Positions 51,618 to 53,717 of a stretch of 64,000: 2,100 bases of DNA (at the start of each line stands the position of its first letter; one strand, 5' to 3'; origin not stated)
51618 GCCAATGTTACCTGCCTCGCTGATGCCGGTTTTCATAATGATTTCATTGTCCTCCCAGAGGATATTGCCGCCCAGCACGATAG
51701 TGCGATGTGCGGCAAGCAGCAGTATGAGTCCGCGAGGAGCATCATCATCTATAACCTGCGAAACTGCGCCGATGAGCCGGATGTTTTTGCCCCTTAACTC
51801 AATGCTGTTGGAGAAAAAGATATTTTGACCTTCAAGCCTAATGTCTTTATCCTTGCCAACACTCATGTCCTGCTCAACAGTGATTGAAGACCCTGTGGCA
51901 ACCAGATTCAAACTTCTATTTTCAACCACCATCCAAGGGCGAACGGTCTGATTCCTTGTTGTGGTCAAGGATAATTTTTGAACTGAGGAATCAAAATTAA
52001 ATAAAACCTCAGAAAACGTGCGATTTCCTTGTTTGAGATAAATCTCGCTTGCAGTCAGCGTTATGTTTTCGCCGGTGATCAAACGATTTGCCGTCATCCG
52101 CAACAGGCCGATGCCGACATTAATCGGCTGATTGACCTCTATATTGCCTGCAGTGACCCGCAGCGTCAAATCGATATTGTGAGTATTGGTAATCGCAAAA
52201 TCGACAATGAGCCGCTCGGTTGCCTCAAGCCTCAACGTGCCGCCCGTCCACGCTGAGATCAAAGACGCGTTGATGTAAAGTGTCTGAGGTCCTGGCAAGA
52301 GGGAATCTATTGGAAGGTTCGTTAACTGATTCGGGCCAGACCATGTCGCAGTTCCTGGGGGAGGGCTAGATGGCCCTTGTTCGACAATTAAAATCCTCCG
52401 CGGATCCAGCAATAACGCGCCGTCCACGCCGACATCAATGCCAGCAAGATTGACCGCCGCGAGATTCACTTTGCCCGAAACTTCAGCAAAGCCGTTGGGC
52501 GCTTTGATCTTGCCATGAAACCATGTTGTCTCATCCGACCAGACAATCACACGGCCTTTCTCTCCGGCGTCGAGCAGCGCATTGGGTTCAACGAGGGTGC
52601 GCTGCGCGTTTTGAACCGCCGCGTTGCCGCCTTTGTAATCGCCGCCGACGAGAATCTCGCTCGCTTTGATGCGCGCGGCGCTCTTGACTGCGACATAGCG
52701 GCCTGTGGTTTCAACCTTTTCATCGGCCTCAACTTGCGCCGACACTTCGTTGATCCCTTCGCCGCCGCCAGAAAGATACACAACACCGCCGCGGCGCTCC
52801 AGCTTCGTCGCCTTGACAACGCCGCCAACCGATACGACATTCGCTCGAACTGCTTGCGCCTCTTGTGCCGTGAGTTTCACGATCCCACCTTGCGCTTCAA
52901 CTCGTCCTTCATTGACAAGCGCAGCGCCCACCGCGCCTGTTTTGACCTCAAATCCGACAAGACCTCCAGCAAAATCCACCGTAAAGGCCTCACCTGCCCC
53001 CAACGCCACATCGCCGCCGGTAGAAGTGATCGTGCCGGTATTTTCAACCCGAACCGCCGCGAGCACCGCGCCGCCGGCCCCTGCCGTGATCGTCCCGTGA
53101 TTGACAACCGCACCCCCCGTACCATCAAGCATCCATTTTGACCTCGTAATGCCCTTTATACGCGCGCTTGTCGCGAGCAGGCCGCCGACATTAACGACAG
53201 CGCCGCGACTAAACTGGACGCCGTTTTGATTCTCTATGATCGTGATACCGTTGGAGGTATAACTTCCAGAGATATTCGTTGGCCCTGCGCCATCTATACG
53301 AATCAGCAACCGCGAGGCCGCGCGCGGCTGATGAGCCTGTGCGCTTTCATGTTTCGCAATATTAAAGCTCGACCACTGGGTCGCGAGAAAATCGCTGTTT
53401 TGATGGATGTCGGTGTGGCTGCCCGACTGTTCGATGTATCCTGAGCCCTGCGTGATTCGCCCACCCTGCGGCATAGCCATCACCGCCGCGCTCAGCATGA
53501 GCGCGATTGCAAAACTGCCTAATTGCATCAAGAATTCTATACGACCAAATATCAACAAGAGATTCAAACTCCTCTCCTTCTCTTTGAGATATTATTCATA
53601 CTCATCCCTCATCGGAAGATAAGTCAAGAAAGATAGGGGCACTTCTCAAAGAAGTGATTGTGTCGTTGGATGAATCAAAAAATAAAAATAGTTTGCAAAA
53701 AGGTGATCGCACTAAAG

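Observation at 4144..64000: Tandem array of three giant (>=10 kb to 25.8 kb) TpsA-family exoprotein genes occupying ~92% of the window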

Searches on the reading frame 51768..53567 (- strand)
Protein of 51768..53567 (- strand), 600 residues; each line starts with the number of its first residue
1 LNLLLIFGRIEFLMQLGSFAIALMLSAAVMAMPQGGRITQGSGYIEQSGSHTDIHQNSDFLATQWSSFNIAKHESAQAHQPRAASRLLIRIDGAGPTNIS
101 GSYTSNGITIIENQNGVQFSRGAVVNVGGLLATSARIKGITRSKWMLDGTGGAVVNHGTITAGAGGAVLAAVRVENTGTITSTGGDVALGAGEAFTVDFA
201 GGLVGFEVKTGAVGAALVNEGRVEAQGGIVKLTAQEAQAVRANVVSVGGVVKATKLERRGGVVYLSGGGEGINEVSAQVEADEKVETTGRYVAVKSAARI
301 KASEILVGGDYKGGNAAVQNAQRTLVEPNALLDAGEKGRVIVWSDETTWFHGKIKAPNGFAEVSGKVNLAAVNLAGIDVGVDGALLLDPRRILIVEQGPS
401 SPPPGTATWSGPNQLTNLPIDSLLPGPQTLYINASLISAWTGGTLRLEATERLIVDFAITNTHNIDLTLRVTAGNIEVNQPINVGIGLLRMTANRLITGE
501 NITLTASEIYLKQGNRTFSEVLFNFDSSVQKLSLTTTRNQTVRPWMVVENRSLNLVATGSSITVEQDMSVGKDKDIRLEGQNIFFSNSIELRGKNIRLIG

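Call 9: search_protein_families(library=ncbifam, proteins=[window:51768-53567:-])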
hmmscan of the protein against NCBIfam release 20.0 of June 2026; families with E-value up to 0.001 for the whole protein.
window:51768-53567:- (600 aa): 1 family
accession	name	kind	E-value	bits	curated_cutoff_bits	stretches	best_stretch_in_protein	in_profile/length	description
TIGR01901.1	adhes_NPXG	domain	2.3e-12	46.7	29.1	1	64-137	3-78/79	filamentous hemagglutinin N-terminal domain-containing protein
